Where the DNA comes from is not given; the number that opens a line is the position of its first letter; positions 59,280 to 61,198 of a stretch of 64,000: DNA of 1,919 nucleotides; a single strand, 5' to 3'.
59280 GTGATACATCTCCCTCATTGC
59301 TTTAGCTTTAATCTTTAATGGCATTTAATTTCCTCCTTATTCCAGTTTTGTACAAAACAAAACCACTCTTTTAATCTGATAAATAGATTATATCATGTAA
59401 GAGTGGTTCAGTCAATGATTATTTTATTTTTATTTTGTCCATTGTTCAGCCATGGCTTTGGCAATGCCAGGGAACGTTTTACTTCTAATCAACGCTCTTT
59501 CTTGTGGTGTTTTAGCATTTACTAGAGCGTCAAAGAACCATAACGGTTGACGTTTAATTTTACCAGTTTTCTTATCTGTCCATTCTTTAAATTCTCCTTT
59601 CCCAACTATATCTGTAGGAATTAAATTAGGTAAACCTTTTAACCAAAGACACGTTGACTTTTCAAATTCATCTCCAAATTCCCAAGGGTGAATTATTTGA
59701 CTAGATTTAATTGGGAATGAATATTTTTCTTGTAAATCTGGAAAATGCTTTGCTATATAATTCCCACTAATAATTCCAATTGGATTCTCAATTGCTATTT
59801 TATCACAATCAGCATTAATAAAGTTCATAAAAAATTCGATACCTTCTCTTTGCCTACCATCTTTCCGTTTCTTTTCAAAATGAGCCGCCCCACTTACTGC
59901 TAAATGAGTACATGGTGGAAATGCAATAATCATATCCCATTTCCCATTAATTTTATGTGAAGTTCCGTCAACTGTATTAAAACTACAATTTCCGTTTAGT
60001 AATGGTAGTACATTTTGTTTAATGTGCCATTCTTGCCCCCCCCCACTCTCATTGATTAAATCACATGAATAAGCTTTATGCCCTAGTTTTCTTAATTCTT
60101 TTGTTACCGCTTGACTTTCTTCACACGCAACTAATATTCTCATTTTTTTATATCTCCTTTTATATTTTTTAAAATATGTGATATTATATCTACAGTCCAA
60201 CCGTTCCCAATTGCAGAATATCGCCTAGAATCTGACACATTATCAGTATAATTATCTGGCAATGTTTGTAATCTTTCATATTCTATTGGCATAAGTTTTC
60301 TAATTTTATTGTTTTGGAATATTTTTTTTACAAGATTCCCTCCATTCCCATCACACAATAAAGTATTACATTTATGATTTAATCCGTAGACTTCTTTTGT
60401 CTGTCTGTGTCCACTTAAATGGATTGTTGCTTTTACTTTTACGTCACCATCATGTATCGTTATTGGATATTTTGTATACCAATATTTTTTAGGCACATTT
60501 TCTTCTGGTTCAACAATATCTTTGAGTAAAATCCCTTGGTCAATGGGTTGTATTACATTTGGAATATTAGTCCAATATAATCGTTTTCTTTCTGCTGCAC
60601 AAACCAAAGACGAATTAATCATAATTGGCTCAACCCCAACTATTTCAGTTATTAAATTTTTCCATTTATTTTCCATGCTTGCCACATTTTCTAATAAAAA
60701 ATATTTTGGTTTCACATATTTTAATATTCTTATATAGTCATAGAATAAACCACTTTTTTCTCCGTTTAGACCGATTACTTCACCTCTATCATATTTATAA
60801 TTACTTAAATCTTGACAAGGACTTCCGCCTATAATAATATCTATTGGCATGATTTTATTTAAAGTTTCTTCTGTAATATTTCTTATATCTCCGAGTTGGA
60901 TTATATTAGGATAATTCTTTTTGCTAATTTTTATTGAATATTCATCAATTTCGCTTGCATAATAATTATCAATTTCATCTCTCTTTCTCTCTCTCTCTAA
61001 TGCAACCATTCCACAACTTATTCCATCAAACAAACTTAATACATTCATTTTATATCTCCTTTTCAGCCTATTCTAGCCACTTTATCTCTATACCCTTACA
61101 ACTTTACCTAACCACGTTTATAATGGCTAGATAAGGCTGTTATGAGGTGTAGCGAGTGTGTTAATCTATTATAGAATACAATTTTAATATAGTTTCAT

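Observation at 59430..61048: Canonical Dcm methyltransferase translationally coupled to a divergent MTase-like paralog lacking the SAM-binding motif I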

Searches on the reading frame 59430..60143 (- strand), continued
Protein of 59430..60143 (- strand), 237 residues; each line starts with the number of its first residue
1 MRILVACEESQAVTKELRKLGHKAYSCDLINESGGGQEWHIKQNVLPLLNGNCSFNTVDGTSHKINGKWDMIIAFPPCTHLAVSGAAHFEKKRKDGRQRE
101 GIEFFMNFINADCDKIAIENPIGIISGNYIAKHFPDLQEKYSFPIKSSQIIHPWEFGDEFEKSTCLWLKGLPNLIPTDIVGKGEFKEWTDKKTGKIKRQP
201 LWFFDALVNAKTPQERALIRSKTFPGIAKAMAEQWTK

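Call 77: search_protein_families(library=pfam, alignment_id=A3, max_evalue=0.001)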
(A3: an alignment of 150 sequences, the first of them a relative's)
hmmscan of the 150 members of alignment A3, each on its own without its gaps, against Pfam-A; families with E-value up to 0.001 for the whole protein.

A. member 1, L001:3644-5971:+ (776 aa): 4 families
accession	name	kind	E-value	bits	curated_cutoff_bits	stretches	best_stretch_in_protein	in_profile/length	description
PF22763.1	NrS1-1_pol-like_HBD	-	4.5e-32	110.2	27.9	1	214-277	1-64/64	NrS-1 polymerase HBD domain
PF08706.16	D5_N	-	2.4e-30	106.2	22.4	1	321-473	1-144/145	D5 N terminal like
PF19263.5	DUF5906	-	1.7e-09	38.8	27.6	1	503-623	1-114/114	Family of unknown function (DUF5906)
PF03288.22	Pox_D5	-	9.5e-05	23.2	21.4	1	684-752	1-61/86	Poxvirus D5 protein-like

B. families by the number of members that match (of 150 scanned): 69 families (the first 25 are shown)
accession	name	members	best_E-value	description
PF08299.17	Bac_DnaA_C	5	1.1e-17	Bacterial dnaA protein helix-turn-helix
PF00145.23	DNA_methylase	4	4.6e-39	C-5 cytosine-specific DNA methylase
PF03796.21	DnaB_C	3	3.6e-89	DnaB-like helicase C terminal domain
PF19263.5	DUF5906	3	7.3e-17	Family of unknown function (DUF5906)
PF05766.18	NinG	2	1.6e-37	Bacteriophage Lambda NinG protein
PF11325.14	DUF3127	2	1.1e-28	Domain of unknown function (DUF3127)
PF04851.21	ResIII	2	8.9e-22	Type III restriction enzyme, res subunit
PF08800.15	BT4734-like_N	2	8.9e-17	BT4734-like, N-terminal domain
PF13481.12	AAA_25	2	3.6e-15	AAA domain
PF06745.19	ATPase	2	8.5e-14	KaiC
PF17288.8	Terminase_3C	2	3.5e-12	Terminase RNAseH like domain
PF13518.12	HTH_28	2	4.3e-06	Helix-turn-helix domain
PF24703.2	DUF7666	1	2.2e-33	Domain of unknown function (DUF7666)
PF04466.19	Terminase_3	1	4.4e-33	Phage terminase large subunit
PF02384.22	N6_Mtase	1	2.3e-32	N-6 DNA Methylase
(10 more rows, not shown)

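Call 78: search_dna_similar(query=L091:2297-2998:+, collection=phages, mode=protein, max_rows=60, rows=spread)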
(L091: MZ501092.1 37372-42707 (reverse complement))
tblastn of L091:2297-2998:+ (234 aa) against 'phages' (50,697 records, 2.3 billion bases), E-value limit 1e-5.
Records with a match: 1515; places in all: 1530; records where one place covers at least 80% of the query: 1372.
Best place of each record, by identity: >=99% 1; 95-99% 26; 90-95% 25; 80-90% 3; 60-80% 344; <60% 1116.
By first word of the organism name: Escherichia 576; Klebsiella 521; Salmonella 107; Shigella 41; Campylobacter 36; Vibrio 29; Enterobacter 25; Cronobacter 20; Citrobacter 18; Arthrobacter 16; and 45 more.
By host as written in the record: Escherichia coli 214; Klebsiella pneumoniae 214; - 160; Escherichia coli K-12 MG1655 74; Escherichia coli K-12 39; Campylobacter jejuni 35; Escherichia coli O157:H7 15; Escherichia sp. 14; and 345 more.
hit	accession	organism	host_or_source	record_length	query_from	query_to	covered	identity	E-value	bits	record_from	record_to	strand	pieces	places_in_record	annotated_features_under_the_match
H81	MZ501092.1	Escherichia phage LeonhardEuler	Escherichia coli K-12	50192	1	234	100%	100.0%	1e-157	488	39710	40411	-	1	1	Dcm-like C5 cytosine methyltransferase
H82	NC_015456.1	Shigella phage Shfl1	Shigella flexneri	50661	1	234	100%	95.3%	3e-151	470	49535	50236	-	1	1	DNA methyltransferase | hypothetical protein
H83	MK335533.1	Shigella phage vB_SsoS_008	Shigella sonnei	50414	1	234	94%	93.2%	3e-107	434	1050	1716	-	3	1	site specific DNA methylase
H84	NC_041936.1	Escherichia phage ECD7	Escherichia coli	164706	2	232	99%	63.8%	2e-94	307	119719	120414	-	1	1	DNA methyltransferase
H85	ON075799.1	Escherichia phage vB_EcoM_TH18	Escherichia sp.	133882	4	228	96%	65.3%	1e-93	305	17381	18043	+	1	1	hypothetical protein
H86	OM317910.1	Klebsiella phage P-K7R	-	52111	3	228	97%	64.3%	7e-87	286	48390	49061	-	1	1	site-specific DNA methylase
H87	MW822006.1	Escherichia phage BF9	Escherichia coli B19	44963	3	233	99%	61.9%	6e-88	289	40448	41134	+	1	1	hypothetical protein | DNA helicase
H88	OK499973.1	Citrobacter phage vB_CfrD_ElisaCorrea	Citrobacter freundii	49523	3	229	97%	62.7%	4e-85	281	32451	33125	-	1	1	putative DNA methyltransferase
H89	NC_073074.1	Escherichia phage UAE_MI-01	Escherichia coli O157:H7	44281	3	233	99%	61.5%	7e-88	288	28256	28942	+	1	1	putative DNA cytosine methyltransferase C5 | helicase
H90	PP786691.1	Escherichia phage phiEco273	Escherichia coli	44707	3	233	99%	61.5%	2e-87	287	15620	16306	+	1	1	putative DNA cystosine methytransferase | helicase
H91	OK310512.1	Escherichia phage ZCEC11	Escherichia coli O18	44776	4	233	98%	61.7%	4e-87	286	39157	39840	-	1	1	C-5 cytosine-specific DNA methylase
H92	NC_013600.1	Sodalis phage SO-1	Sodalis glossinidius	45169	3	233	99%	61.0%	6e-87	286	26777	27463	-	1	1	DNA methyltransferase | DNA helicase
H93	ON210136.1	Escherichia phage EC115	Escherichia coli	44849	4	233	98%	61.3%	4e-86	283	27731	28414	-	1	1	hypothetical protein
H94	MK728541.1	Escherichia phage CEC_Kaz_2018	Escherichia coli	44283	3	233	99%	60.6%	4e-86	284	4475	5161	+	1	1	putative DNA cytosine methyltransferase | DNA helicase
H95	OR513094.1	Salmonella phage STP-SP8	Salmonella enterica subsp. enterica ...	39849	3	228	97%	61.1%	5e-89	292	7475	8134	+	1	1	hypothetical protein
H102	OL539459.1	Escherichia phage vB_EcoD_Fulano1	Escherichia coli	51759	3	232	98%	54.9%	8e-74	248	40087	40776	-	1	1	putative site specific DNA methylase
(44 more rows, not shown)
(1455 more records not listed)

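Call 79: get_annotated_region(hit=H102, flank=300)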
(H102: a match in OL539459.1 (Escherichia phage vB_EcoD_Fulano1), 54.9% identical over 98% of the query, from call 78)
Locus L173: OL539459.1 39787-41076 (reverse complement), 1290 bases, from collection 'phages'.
description: Escherichia phage vB_EcoD_Fulano1, complete genome.
organism: Escherichia phage vB_EcoD_Fulano1 (NCBI taxid 2902670)
taxonomy: Viruses; Duplodnaviria; Heunggongvirae; Uroviricota; Caudoviricetes; Drexlerviridae; Tempevirinae; Hanrivervirus
host: Escherichia coli; source: raw sewage; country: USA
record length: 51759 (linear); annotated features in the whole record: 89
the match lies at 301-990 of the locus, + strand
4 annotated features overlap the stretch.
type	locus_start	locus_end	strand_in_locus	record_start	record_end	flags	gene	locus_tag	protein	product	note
CDS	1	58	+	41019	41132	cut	-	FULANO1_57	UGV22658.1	hypothetical protein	gp57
CDS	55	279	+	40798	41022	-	-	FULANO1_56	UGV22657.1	hypothetical protein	gp56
CDS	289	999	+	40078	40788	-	-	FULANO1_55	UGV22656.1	putative site specific DNA methylase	gp55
CDS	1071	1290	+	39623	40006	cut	-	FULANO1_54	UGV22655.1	hypothetical protein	gp54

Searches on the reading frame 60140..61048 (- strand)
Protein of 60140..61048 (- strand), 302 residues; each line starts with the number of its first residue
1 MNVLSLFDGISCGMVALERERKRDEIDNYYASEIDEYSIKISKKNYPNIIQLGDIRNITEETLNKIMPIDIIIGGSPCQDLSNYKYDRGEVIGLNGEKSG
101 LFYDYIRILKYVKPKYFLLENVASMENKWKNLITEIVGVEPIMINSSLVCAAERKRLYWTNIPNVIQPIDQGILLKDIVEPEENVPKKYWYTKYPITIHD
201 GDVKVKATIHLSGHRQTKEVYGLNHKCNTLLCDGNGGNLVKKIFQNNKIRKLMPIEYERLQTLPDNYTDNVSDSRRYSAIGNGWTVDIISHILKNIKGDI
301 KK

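Call 3: search_protein_families(library=pfam, proteins=[window:60140-61048:-], max_evalue=1)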
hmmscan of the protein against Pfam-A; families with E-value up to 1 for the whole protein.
window:60140-61048:- (302 aa): 1 family
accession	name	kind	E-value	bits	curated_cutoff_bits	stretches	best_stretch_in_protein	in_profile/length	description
PF00145.23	DNA_methylase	-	1.2e-38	133.9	22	2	1-131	1-120/324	C-5 cytosine-specific DNA methylase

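Call 4: search_protein_families(library=phrogs, proteins=[window:60140-61048:-], max_evalue=0.01)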
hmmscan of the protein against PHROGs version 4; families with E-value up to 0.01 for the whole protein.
window:60140-61048:- (302 aa): 10 families
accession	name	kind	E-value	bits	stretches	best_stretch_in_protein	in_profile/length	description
phrog_116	-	other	5.7e-57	194.6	1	1-300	208-493/779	DNA methyltransferase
phrog_363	-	other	1.4e-27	97.7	1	1-297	54-313/327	DNA methyltransferase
phrog_17284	-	unknown function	6.6e-27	95.4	2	224-302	132-216/245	-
phrog_16528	-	other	4.5e-15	56.8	1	230-296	151-217/236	DNA methyltransferase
phrog_16427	-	other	5.7e-13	50.1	1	227-301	98-173/235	DNA methyltransferase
phrog_26324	-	other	3.8e-08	34.6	1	240-297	138-204/210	DNA methyltransferase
phrog_13621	-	unknown function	1.3e-05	26.1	1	210-288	21-100/121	-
phrog_29583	-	other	0.00015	21.6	1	69-135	79-141/468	DNA methyltransferase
phrog_2882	-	other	0.0023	18.3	0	82-142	128-184/262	DNA methyltransferase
phrog_5999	-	other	0.0044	18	1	50-86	50-86/109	DNA methyltransferase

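Call 5: search_protein_families(library=ncbifam, proteins=[window:60140-61048:-], max_evalue=1)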
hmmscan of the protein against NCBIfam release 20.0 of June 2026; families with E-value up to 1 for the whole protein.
window:60140-61048:- (302 aa): 3 families
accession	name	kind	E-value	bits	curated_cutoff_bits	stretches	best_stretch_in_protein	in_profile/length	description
TIGR00675.1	dcm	superfamily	4.8e-37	128.3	100.65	2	3-127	1-115/329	DNA (cytosine-5-)-methyltransferase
NF007772.0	PRK10458.1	subfamily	1e-06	27.6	710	1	62-127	163-233/472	DNA cytosine methylase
NF033384.1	enterocin_MR10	subfamily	0.19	11.7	33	1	280-294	27-41/43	enterocin L50 family leaderless bacteriocin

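Call 70: search_protein_families(library=padloc, proteins=[window:60140-61048:-], max_evalue=0.01)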
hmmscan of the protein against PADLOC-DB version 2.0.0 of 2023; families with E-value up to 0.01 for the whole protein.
window:60140-61048:- (302 aa): 57 families (the best 25 are shown)
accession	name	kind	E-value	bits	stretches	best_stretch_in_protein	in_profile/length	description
PDLC03272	MTase_II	-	6.9e-41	138.7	2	2-126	76-189/407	Type II methyltransferase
PDLC03724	oMTase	-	1.2e-31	107.7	2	2-169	606-776/883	orphan methyltransferase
PDLC03727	oMTase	-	1.2e-30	104.7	1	2-172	635-808/912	orphan methyltransferase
PDLC03378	MTase_II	-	1.7e-29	101.2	2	1-130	3-125/344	Type II methyltransferase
PDLC03329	MTase_II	-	1.5e-26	91.6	2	2-123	6-130/407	Type II methyltransferase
PDLC00033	DruM2|DruM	-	1.8e-21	74.9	2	3-129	24-148/368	DNA cytosine methylase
PDLC00027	DruM2|DruM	-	3.2e-20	70.8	1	1-130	12-129/361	DNA cytosine methylase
PDLC03734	oMTase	-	4e-20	70.2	1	2-136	5-132/444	orphan methyltransferase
PDLC03234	MTase_II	-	1.2e-18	65.5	1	28-128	28-128/375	Type II methyltransferase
PDLC00026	DruM2|DruM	-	1.3e-17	62.4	1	30-128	30-123/336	DNA cytosine methylase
PDLC03715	oMTase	-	1.4e-17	61.2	1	24-115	23-107/719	orphan methyltransferase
PDLC03326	MTase_II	-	1.8e-17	61.7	1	29-136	29-138/412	Type II methyltransferase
PDLC02649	DrmMII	-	4.5e-17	60.1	2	22-131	69-178/422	DrmMII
PDLC03217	MTase_II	-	5.4e-17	59.5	2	3-125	24-137/703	Type II methyltransferase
PDLC03361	MTase_II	-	2.6e-16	57.5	2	30-127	112-229/455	Type II methyltransferase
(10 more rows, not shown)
